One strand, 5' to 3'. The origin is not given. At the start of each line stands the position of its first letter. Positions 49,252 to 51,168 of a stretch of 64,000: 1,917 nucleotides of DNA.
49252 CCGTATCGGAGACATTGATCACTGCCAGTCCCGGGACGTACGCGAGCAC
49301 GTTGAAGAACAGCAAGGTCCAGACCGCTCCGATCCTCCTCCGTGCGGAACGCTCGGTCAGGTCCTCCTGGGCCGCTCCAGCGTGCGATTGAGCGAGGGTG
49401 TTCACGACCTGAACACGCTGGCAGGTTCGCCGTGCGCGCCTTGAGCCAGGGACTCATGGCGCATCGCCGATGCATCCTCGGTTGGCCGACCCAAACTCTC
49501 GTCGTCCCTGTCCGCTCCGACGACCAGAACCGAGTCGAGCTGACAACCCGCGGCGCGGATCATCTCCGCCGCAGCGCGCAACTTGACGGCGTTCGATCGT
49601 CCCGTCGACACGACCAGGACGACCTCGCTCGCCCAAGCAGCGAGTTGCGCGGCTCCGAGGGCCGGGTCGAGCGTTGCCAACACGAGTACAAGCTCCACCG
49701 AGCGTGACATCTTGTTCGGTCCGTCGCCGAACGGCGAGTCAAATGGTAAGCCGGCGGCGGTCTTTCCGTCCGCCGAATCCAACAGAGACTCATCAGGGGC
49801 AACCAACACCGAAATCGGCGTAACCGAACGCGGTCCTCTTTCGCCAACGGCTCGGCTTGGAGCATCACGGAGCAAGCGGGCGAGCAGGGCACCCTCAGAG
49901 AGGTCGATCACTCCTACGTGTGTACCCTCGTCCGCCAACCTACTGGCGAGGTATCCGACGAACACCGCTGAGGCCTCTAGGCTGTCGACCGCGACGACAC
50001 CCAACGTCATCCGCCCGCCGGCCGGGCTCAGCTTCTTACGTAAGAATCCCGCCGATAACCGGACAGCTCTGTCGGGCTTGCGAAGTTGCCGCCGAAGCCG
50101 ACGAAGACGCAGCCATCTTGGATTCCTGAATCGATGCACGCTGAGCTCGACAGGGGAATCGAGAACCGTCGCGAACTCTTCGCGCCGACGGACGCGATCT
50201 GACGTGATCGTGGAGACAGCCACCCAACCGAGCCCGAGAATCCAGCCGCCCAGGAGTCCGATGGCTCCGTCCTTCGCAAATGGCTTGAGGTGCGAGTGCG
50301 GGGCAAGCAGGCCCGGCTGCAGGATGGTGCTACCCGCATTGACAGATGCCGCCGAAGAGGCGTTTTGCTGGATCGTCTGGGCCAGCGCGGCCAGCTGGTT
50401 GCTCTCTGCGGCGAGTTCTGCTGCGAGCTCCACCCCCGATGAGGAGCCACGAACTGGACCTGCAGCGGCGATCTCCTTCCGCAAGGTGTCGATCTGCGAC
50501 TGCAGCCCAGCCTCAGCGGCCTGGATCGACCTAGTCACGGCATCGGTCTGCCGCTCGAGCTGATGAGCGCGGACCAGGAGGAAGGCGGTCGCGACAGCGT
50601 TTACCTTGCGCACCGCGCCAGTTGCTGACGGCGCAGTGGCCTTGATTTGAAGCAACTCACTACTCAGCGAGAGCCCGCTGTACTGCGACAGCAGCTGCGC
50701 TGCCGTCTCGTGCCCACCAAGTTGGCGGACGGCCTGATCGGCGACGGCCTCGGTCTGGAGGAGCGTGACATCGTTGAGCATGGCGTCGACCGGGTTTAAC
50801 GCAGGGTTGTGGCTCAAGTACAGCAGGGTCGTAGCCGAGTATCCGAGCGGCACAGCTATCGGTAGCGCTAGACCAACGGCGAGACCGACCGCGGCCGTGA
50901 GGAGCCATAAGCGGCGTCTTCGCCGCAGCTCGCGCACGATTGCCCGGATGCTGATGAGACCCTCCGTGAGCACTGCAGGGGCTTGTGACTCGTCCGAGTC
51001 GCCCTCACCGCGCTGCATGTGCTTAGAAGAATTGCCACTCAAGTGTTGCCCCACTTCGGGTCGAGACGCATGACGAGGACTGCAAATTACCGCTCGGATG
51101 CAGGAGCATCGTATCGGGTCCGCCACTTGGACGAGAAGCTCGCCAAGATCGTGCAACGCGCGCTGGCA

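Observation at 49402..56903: Two divergent PCP/Wzz-like paralogues both carry kinase-like C-terminal domains without a Walker A lysine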

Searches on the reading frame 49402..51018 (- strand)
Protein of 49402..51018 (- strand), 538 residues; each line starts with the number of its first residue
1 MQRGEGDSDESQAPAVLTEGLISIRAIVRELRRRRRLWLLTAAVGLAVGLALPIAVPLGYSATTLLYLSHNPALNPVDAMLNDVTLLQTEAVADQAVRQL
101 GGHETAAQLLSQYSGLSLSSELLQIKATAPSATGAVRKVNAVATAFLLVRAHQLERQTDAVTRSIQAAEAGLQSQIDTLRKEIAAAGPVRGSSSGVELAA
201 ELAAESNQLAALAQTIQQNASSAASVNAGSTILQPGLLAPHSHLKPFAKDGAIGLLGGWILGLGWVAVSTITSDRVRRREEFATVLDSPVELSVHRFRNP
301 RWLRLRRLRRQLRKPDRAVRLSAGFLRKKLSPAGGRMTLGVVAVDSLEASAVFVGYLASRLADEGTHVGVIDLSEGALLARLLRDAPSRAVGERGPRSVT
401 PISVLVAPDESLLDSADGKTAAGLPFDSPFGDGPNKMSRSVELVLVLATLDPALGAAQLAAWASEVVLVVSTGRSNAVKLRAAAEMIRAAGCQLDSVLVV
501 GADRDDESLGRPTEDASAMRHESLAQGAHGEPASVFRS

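Call 5: search_protein_families(library=pfam, proteins=[window:49402-51018:-], max_evalue=1)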
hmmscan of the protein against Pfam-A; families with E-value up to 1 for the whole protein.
window:49402-51018:- (538 aa): 2 families
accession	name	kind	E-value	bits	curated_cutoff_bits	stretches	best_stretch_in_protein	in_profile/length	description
PF02706.20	Wzz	-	6.5e-07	30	25.5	1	22-77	3-67/91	Chain length determinant protein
PF15336.11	Auts2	-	0.2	12.1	23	1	161-257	23-110/218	Autism susceptibility gene 2 protein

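Call 6: search_protein_families(library=ncbifam, proteins=[window:49402-51018:-], max_evalue=1)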
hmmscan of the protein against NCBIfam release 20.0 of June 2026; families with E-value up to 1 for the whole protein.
window:49402-51018:- (538 aa): 3 families
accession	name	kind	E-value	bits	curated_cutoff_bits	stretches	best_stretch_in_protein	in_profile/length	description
TIGR01006.1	polys_exp_MPA1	subfamily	0.015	14.8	296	0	250-293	177-220/226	CspC family polysaccharide chain length determinant protein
TIGR03017.1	EpsF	equivalog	0.018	13.8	422.75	1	153-290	304-439/444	chain length determinant protein EpsF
NF052495.1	PktCycXAC1230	equivalog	0.22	10.6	490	1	137-190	197-248/380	polyketide cyclase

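Call 11: search_solved_structures(query=window:49402-51018:-, max_evalue=10)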
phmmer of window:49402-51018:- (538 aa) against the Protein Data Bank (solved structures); distinct sequences matched with E-value up to 10: 5.
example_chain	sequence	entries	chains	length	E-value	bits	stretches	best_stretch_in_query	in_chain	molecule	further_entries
7qnl_AAA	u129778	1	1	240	0.036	16.2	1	151-242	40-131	DARPIN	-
7tbn_A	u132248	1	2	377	0.47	12.5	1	166-242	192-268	D11 LOV2-DARPin fusion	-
8t1i_H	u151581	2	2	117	0.68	12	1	150-205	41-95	Mediator of RNA polymerase II transcription subunit 11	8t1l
7emf_K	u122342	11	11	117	0.83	11.7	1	151-205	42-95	Mediator of RNA polymerase II transcription subunit 11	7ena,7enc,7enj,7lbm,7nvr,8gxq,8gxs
6w1s_H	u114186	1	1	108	1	11.4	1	152-204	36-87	Mediator of RNA polymerase II transcription subunit 11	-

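Call 13: find_homologous_proteins(query=window:49402-51018:-, max_evalue=0.001)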
Query window:49402-51018:- (538 aa): 22 proteins with E <= 0.001 among 8000 candidates.
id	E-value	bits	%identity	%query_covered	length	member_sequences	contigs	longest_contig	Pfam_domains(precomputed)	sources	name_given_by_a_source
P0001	0.0e+0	1120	100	100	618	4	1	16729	PF02706.21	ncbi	-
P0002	4.2e-174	598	59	99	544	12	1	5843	PF02706.21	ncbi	-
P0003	2.5e-170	586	59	95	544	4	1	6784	PF02706.21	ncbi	-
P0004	5.8e-162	558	57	94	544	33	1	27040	PF02706.21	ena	-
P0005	1.9e-159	550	59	91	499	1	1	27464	-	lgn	-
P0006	1.8e-80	289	40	91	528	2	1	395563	-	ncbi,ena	-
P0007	3.2e-65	239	36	91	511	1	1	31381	PF02706.21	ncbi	-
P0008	2.3e-63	233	34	91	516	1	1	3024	-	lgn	-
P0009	1.5e-62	230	35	93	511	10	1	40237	PF02706.21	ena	-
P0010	2.4e-61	226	34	93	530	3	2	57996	PF02706.21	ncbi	-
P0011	4.1e-60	222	35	92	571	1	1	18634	-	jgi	jgi:capsular polysaccharide biosynthesis protein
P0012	2.9e-58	216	33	94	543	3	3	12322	-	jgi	jgi:capsular polysaccharide biosynthesis protein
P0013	1.5e-57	214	36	93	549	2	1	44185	-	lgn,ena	-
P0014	7.0e-57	212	33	95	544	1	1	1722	-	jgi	jgi:capsular polysaccharide biosynthesis protein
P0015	1.3e-54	204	36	89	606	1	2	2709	PF02706.21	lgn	-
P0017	1.3e-52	197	37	92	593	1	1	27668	-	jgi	jgi:capsular polysaccharide biosynthesis protein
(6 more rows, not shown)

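Call 22: search_protein_families(library=pfam, alignment_id=A1, max_evalue=1)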
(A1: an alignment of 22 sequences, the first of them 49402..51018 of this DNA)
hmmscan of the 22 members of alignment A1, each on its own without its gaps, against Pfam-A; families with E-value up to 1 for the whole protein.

A. member 1, window:49402-51018:- (538 aa): 2 families
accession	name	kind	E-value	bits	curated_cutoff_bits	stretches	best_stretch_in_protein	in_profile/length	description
PF02706.20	Wzz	-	6.5e-07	30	25.5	1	22-77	3-67/91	Chain length determinant protein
PF15336.11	Auts2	-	0.2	12.1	23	1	161-257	23-110/218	Autism susceptibility gene 2 protein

B. families by the number of members that match (of 22 scanned): 67 families (the first 25 are shown)
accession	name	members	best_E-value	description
PF02706.20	Wzz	21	1.5e-08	Chain length determinant protein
PF13807.11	GNVR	3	0.0015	G-rich domain on putative tyrosine kinase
PF14282.11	FlxA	3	0.0019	FlxA-like protein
PF10805.13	DUF2730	3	0.0044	Protein of unknown function (DUF2730)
PF01769.21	MgtE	3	0.021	Divalent cation transporter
PF13373.11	Dsc3_C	3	0.028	DSC E3 ubiquitin ligase complex subunit 3, C-terminal domain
PF19916.4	VMAP-M0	2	0.07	vWA-MoxR associated protein middle region 0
PF00521.26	DNA_topoisoIV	2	0.1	DNA gyrase/topoisomerase IV, subunit A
PF21773.2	ODAD1_CC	2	0.28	ODAD1 central coiled coil region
PF12055.13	DUF3536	2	0.38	Domain of unknown function (DUF3536)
PF04871.18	Uso1_p115_C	2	0.75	Uso1 / p115 like vesicle tethering protein, C terminal region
PF10503.15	Esterase_PHB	1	0.00055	Esterase PHB depolymerase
PF18910.5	DUF5665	1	0.0019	Domain of unknown function (DUF5665)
PF15960.10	DUF4763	1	0.0038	Domain of unknown function (DUF4763)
PF02090.21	SPAM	1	0.01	Salmonella surface presentation of antigen gene type M protein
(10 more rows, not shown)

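Call 46: find_related_loci(query=window:49402-51018:-, collection=genome_contigs, flank=10000)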
Query window:49402-51018:- (538 aa) in genome_contigs; peptide patterns used: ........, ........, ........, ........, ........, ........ (x = any residue, [..] = any of these).
169 stretches matched a pattern; 1 encode a relative of the query (tblastn E <= 1e-3); 1 distinct loci.
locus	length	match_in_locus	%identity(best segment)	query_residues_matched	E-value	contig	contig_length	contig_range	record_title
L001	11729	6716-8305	59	4-535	6e-152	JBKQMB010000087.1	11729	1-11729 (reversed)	MAG: Acidimicrobiales bacterium isolate CRr3G3H3I__bin_51 CRr3G3H3I_000000223791, whole genome shotgun sequence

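Call 50: find_encoding_contigs(protein=P0006, flank=10000, max_places=1)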
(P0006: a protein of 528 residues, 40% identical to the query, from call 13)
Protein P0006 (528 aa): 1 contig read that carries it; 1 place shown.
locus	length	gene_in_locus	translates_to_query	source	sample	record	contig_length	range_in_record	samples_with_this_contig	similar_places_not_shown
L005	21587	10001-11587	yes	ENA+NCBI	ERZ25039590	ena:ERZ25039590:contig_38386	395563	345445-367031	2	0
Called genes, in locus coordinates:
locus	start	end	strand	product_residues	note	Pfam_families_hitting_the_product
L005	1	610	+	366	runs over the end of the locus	PF04909:Amidohydro_2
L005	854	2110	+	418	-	PF13439:Glyco_transf_4, PF13579:Glyco_trans_4_4, PF00534:Glycos_transf_1, PF13692:Glyco_trans_1_4, PF13524:Glyco_trans_1_2 (weak)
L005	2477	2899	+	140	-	PF13522:GATase_6, PF13537:GATase_7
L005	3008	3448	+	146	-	PF00733:Asn_synthase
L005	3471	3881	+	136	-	PF00733:Asn_synthase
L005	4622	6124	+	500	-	PF01408:GFO_IDH_MocA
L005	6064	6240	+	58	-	-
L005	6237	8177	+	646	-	PF16889:Hepar_II_III_N, PF07940:Hepar_II_III_C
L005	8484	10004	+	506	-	PF02706:Wzz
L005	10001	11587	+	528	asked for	-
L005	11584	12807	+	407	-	PF04932:Wzy_C (weak)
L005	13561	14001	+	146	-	PF00534:Glycos_transf_1, PF13524:Glyco_trans_1_2, PF13692:Glyco_trans_1_4, PF20706:GT4-conflict (weak)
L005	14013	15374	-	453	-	PF00534:Glycos_transf_1, PF13692:Glyco_trans_1_4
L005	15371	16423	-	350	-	PF13440:Polysacc_synt_3 (weak)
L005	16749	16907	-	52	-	-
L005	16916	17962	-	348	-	PF13439:Glyco_transf_4, PF13579:Glyco_trans_4_4 (faint), PF00534:Glycos_transf_1, PF13692:Glyco_trans_1_4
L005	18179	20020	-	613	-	PF13229:Beta_helix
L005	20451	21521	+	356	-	PF13384:HTH_23, PF13518:HTH_28, PF13551:HTH_29, PF18024:HTH_50 (faint), PF13565:HTH_32, PF13358:DDE_3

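Call 55: find_encoding_contigs(protein=P0010, flank=10000, max_places=1)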
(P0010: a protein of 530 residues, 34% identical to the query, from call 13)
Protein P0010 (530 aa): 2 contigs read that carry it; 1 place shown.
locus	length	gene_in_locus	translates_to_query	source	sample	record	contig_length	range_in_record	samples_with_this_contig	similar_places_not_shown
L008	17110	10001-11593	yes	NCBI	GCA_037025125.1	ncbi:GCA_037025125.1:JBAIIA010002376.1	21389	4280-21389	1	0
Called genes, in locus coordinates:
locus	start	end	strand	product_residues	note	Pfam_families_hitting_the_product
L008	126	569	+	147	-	PF01648:ACPS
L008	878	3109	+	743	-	-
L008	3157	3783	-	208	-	PF04542:Sigma70_r2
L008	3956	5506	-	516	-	PF13727:CoA_binding_3 (weak), PF02397:Bac_transf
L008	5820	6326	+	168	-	-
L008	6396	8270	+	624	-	PF05048:NosD (faint), PF13229:Beta_helix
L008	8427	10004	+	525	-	PF02706:Wzz (weak)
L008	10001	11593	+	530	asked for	PF02706:Wzz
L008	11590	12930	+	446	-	PF04932:Wzy_C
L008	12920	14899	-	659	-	PF16889:Hepar_II_III_N, PF07940:Hepar_II_III_C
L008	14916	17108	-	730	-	?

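Call 56: find_encoding_contigs(protein=P0013, flank=10000, max_places=1)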
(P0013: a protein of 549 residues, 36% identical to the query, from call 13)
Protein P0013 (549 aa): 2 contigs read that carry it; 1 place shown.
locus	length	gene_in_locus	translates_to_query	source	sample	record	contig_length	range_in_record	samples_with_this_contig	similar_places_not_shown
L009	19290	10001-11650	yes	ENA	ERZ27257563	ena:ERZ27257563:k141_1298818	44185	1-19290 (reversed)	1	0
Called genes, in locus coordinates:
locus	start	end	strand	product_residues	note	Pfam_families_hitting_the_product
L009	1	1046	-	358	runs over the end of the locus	PF01073:3Beta_HSD (weak), PF01370:Epimerase, PF04321:RmlD_sub_bind (weak), PF16363:GDP_Man_Dehyd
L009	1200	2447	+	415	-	PF13439:Glyco_transf_4, PF13579:Glyco_trans_4_4, PF00534:Glycos_transf_1, PF13692:Glyco_trans_1_4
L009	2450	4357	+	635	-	PF13522:GATase_6, PF13537:GATase_7, PF00733:Asn_synthase, PF02540:NAD_synthase (weak)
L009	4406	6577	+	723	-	PF00107:ADH_zinc_N, PF01408:GFO_IDH_MocA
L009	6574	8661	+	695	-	PF16889:Hepar_II_III_N, PF07940:Hepar_II_III_C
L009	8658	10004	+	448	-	-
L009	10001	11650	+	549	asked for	-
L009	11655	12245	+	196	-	PF02698:DUF218 (weak)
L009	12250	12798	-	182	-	PF00908:dTDP_sugar_isom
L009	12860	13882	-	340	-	-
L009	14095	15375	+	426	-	PF03952:Enolase_N, PF00113:Enolase_C, PF13378:MR_MLE_C (weak)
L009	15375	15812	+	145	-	PF04977:DivIC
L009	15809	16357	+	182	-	PF04417:DUF501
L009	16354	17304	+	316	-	PF02541:Ppx-GppA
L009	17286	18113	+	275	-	PF03167:UDG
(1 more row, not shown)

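Call 57: find_encoding_contigs(protein=P0009, flank=10000, max_places=1)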
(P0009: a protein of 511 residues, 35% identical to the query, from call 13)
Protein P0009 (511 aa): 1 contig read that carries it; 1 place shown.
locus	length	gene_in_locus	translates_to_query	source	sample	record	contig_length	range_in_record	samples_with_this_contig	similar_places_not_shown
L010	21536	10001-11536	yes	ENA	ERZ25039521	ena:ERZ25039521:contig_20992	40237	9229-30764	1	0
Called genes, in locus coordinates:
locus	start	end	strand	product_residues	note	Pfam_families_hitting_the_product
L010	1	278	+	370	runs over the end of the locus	PF01073:3Beta_HSD, PF01370:Epimerase, PF02719:Polysacc_synt_2 (faint), PF04321:RmlD_sub_bind (faint), PF16363:GDP_Man_Dehyd, PF07993:NAD_binding_4, PF01370:Epimerase, PF16363:GDP_Man_Dehyd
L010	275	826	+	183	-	PF00483:NTP_transferase, PF12804:NTP_transf_3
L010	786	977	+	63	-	-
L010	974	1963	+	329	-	PF00288:GHMP_kinases_N, PF08544:GHMP_kinases_C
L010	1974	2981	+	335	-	PF04909:Amidohydro_2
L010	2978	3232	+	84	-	-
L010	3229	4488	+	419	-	PF13579:Glyco_trans_4_4 (weak), PF13439:Glyco_transf_4 (weak), PF20706:GT4-conflict (weak), PF00534:Glycos_transf_1, PF13692:Glyco_trans_1_4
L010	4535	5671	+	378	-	PF00534:Glycos_transf_1, PF13692:Glyco_trans_1_4, PF20706:GT4-conflict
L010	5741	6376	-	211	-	-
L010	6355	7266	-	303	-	-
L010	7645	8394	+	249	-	PF00072:Response_reg, PF00196:GerE, PF08281:Sigma70_r4_2 (weak)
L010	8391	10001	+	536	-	PF02706:Wzz (faint)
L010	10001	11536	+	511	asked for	PF02706:Wzz (weak)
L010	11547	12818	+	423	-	PF04932:Wzy_C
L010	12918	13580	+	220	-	PF01755:Glyco_transf_25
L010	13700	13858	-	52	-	-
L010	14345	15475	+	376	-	PF13439:Glyco_transf_4, PF20706:GT4-conflict, PF00534:Glycos_transf_1, PF13692:Glyco_trans_1_4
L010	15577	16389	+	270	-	-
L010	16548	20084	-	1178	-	PF22248:ERMP1_C (faint)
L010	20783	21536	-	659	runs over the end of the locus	PF23795:SH3_YKFC_2nd (faint)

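Call 59: list_cluster_members(proteins=[P0001, P0002, P0003, P0006, P0007, P0010, P0025])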
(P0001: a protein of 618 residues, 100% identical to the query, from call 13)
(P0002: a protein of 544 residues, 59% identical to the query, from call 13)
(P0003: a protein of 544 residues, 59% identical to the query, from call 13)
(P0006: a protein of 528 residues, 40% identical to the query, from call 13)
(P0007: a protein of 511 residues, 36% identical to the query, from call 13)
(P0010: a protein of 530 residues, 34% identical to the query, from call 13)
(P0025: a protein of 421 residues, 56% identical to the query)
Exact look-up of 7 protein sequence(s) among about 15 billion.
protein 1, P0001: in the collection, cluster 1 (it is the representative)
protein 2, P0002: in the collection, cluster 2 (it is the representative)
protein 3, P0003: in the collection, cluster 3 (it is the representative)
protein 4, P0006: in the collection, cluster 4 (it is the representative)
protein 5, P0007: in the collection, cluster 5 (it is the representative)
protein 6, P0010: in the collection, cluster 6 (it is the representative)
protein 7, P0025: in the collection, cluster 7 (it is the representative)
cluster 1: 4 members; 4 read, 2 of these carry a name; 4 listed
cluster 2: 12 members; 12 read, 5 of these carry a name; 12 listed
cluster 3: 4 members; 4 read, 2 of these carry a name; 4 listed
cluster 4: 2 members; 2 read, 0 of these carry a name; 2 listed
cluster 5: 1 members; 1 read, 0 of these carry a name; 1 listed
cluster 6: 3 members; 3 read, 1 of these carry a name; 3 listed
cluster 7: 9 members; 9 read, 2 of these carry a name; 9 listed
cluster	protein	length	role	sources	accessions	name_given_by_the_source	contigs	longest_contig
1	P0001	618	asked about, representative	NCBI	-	-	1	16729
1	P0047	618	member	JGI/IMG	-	capsular polysaccharide biosynthesis protein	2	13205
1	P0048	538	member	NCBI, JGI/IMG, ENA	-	capsular polysaccharide biosynthesis protein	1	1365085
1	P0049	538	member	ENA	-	-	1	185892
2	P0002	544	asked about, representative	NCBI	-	-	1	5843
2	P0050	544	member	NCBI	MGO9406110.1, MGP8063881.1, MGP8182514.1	MAG: Wzz/FepE/Etk N-terminal domain-containing protein [Acidimicrobiales bacterium]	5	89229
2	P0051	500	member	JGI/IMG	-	capsular polysaccharide biosynthesis protein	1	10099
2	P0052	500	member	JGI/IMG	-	capsular polysaccharide biosynthesis protein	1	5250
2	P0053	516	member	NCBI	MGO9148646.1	MAG: Wzz/FepE/Etk N-terminal domain-containing protein, partial [Acidimicrobiales ...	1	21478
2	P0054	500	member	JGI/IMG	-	capsular polysaccharide biosynthesis protein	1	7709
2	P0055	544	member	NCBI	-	-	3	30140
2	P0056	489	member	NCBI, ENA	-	-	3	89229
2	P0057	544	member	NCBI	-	-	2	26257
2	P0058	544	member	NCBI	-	-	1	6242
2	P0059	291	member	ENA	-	-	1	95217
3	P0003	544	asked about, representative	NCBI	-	-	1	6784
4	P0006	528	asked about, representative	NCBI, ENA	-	-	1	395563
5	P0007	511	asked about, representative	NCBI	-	-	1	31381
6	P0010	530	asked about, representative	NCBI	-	-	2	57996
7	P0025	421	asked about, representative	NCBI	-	-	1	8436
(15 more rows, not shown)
